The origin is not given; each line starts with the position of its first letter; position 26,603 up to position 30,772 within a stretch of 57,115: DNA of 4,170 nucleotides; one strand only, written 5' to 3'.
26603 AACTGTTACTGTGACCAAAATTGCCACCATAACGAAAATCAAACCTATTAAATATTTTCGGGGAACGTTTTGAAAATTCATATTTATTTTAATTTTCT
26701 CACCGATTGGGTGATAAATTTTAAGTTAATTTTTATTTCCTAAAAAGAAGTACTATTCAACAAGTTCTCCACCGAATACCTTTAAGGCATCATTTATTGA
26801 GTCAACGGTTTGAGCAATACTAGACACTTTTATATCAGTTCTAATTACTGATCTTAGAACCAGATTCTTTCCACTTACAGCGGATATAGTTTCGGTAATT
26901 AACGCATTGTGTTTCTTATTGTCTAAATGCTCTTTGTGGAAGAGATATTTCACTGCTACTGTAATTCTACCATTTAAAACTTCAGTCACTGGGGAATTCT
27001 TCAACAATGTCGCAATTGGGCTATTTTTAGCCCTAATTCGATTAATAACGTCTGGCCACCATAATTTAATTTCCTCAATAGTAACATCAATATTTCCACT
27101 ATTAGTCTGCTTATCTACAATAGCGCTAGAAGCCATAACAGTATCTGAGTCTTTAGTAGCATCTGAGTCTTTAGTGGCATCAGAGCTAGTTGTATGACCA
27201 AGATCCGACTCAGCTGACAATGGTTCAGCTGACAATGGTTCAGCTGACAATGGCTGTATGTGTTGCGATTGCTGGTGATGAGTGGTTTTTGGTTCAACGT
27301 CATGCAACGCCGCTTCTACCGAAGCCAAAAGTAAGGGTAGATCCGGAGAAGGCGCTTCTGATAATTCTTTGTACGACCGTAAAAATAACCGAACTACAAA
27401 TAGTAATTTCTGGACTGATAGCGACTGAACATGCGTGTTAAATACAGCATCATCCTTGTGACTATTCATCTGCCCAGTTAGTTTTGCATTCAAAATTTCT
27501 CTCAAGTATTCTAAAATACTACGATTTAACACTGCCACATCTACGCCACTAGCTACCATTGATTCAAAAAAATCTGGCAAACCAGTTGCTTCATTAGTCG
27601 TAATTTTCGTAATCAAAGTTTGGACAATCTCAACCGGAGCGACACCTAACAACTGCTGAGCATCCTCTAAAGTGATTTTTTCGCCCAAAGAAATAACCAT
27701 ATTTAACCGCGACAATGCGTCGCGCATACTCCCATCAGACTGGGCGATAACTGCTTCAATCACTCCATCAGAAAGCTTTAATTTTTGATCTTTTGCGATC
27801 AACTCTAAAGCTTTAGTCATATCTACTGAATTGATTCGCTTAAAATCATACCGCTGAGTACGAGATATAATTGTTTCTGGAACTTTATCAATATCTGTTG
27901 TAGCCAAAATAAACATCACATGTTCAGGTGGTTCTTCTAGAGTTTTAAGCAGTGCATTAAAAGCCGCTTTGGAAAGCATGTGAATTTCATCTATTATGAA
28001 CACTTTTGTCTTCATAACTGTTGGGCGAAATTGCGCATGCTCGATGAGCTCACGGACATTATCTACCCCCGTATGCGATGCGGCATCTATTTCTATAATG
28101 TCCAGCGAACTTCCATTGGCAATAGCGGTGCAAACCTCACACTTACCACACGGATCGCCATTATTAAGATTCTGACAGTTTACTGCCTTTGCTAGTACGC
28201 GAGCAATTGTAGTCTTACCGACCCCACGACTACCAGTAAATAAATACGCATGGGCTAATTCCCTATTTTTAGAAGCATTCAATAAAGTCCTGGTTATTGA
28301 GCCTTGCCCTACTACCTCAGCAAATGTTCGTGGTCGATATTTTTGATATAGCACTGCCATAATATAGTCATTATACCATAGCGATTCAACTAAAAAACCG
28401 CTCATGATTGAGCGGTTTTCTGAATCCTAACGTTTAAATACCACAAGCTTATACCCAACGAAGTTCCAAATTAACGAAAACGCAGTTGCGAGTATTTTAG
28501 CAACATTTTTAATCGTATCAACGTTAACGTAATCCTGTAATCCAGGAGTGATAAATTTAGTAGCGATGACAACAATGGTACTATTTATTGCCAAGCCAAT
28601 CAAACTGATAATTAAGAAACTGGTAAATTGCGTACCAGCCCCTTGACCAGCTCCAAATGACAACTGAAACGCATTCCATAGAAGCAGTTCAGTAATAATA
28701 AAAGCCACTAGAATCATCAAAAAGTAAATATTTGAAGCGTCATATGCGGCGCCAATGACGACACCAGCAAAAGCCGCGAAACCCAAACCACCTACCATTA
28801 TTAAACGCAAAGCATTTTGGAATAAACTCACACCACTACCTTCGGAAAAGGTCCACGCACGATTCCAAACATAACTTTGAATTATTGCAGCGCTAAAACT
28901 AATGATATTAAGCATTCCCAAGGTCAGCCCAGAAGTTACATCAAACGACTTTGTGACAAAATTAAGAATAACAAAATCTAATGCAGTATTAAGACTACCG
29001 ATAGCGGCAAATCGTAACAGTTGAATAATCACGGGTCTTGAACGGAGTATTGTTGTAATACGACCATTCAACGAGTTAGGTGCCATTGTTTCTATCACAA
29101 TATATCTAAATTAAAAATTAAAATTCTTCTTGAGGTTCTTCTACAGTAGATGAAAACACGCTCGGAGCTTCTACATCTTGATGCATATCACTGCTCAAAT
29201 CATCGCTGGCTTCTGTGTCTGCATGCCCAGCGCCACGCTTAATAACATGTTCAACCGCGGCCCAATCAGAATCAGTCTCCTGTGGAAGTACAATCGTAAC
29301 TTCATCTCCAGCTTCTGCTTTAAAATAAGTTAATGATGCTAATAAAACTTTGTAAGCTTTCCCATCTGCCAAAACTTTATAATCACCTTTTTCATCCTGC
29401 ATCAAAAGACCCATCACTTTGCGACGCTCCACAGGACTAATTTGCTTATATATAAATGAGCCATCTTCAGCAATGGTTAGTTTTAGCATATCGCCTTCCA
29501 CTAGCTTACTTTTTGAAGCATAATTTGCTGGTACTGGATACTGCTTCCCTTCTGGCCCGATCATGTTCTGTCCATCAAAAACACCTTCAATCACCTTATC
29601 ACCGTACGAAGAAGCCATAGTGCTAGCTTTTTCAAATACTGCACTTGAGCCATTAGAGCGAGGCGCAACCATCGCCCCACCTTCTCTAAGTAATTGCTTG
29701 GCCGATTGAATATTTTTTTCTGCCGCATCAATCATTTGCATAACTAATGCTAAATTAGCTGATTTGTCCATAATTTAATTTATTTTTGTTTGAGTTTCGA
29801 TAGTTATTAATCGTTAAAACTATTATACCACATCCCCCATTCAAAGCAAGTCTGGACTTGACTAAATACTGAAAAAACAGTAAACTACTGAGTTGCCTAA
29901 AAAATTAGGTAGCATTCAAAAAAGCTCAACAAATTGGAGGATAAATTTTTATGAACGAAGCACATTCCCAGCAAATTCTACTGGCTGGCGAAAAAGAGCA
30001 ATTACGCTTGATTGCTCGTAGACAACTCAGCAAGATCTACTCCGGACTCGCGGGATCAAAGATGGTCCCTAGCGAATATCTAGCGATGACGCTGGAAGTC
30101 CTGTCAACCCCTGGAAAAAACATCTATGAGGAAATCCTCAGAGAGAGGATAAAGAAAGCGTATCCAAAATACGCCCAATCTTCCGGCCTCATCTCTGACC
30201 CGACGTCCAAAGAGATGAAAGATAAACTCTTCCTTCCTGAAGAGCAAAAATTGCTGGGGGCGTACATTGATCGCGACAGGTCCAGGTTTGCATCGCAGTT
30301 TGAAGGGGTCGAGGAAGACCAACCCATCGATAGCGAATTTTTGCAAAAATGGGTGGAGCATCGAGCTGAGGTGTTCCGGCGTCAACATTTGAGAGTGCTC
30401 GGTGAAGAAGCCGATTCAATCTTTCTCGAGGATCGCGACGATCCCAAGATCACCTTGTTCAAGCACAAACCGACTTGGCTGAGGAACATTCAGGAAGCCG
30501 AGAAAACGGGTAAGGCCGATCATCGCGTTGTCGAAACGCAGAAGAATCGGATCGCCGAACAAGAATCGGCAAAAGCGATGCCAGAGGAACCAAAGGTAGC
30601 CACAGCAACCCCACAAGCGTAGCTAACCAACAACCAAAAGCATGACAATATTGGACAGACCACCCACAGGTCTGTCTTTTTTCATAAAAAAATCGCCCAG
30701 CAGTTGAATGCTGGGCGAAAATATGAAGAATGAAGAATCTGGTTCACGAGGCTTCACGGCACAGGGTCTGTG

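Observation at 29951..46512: Twelve-gene accessory block behind secY: candidate undescribed envelope translocation or host-attachment system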

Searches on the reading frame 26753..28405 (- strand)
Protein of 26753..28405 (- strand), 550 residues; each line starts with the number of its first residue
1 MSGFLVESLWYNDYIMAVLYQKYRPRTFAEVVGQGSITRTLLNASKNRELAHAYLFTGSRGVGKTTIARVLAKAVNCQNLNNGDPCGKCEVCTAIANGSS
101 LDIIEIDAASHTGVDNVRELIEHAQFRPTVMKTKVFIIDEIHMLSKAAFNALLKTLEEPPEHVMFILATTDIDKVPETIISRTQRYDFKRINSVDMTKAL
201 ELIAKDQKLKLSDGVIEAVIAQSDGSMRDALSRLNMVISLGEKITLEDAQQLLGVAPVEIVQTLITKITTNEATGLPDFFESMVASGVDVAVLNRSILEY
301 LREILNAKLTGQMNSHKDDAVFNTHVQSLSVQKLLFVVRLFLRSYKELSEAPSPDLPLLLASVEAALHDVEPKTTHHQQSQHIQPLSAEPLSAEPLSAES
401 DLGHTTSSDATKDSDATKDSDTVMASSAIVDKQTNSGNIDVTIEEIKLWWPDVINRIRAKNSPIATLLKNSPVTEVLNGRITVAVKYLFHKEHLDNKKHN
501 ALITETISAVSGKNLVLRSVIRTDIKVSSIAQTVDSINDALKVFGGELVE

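Call 4: search_protein_families(library=pfam, proteins=[window:26753-28405:-], max_evalue=0.01)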
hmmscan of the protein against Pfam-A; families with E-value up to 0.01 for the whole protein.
window:26753-28405:- (550 aa): 15 families
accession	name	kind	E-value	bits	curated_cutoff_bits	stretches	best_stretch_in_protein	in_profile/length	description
PF13177.12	DNA_pol3_delta2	-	2.4e-44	151.6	27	1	34-191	2-160/161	DNA polymerase III, delta subunit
PF00004.35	AAA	-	2.1e-17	64.2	21.2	1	55-185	2-125/131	ATPase family associated with various cellular activities (AAA)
PF12169.13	DNA_pol3_gamma3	-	8.3e-10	39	24.4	1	244-356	1-118/143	DNA polymerase III subunits gamma and tau domain III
PF05496.18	RuvB_N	-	8e-09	35.9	27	1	24-85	2-67/159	Holliday junction DNA helicase RuvB P-loop domain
PF13401.12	AAA_22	-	1.7e-07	32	27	1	53-168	7-121/130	AAA domain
PF07728.20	AAA_5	-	1.7e-06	28.5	22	1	55-162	3-96/139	AAA domain (dynein-related subfamily)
PF13604.12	AAA_30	-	8.3e-06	26.1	27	1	54-165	21-121/191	AAA domain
PF13173.12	AAA_14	-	3.4e-05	24.3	27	1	53-167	4-95/129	AAA domain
PF13245.12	AAA_19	-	6.1e-05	23.7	25.1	1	53-166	13-123/134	AAA domain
PF13191.12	AAA_16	-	0.00032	21.7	32.6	1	35-165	6-166/167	AAA ATPase domain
PF05970.20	PIF1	-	0.00045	20.3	25.9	1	34-157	6-127/223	PIF1-like helicase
PF13238.12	AAA_18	-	0.0011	19.8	29.4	1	56-108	3-55/128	AAA domain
PF16193.11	AAA_assoc_2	-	0.0016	19.1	34.3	0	206-254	2-56/81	AAA C-terminal domain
PF22608.2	DNAX_ATPase_lid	-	0.0036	17.5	27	1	199-241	5-47/49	DNA polymerase III clamp loader subunit, ATPase lid domain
PF13207.12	AAA_17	-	0.0046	17.7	27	0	58-185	2-125/136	AAA domain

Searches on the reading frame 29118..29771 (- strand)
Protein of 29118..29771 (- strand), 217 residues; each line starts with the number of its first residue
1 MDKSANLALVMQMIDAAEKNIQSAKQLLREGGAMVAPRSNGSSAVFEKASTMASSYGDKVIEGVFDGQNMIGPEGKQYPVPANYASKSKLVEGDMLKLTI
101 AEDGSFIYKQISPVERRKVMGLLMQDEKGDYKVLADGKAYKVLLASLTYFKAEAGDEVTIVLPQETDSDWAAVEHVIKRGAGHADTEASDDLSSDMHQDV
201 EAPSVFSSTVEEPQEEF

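Call 4: search_protein_families(library=pfam, proteins=[window:29118-29771:-], max_evalue=0.01)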
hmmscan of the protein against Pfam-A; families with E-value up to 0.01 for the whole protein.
window:29118-29771:- (217 aa): 0 families

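Call 8: search_protein_families(library=ncbifam, proteins=[window:29118-29771:-], max_evalue=0.1)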
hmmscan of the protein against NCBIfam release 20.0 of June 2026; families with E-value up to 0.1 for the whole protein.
window:29118-29771:- (217 aa): 1 family
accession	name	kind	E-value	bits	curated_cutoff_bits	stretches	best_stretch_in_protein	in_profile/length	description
NF005639.0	PRK07400.1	equivalog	0.048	12.5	460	1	14-64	253-300/318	30S ribosomal protein S1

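Call 51: search_protein_families(library=phrogs, proteins=[window:29118-29771:-], max_evalue=0.01)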
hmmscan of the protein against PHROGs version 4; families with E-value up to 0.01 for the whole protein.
window:29118-29771:- (217 aa): 0 families

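Call 73: search_solved_structures(query=A6, max_evalue=10, show_alignments=2)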
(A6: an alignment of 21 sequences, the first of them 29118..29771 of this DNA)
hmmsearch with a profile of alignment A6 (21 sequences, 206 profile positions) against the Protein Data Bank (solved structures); distinct sequences matched with E-value up to 10: 0.

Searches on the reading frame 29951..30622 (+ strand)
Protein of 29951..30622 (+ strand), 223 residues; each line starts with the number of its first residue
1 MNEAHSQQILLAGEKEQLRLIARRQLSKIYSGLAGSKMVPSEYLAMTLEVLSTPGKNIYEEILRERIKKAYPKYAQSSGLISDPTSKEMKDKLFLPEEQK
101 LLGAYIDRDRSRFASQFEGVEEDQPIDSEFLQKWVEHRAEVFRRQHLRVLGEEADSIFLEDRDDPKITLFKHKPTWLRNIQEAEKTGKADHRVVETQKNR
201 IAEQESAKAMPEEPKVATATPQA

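Call 3: search_protein_families(library=pfam, proteins=[window:29951-30622:+], max_evalue=0.01)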
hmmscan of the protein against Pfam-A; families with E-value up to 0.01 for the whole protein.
window:29951-30622:+ (223 aa): 0 families

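Call 7: search_protein_families(library=ncbifam, proteins=[window:29951-30622:+], max_evalue=0.1)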
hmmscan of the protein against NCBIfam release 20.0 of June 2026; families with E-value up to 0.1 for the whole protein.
window:29951-30622:+ (223 aa): 0 families

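Call 51: search_protein_families(library=phrogs, proteins=[window:29951-30622:+], max_evalue=0.01)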
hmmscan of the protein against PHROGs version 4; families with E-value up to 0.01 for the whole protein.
window:29951-30622:+ (223 aa): 0 families

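Call 52: search_protein_families(library=padloc, proteins=[window:29951-30622:+], max_evalue=0.01)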
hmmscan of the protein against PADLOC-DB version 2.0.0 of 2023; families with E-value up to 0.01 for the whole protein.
window:29951-30622:+ (223 aa): 0 families
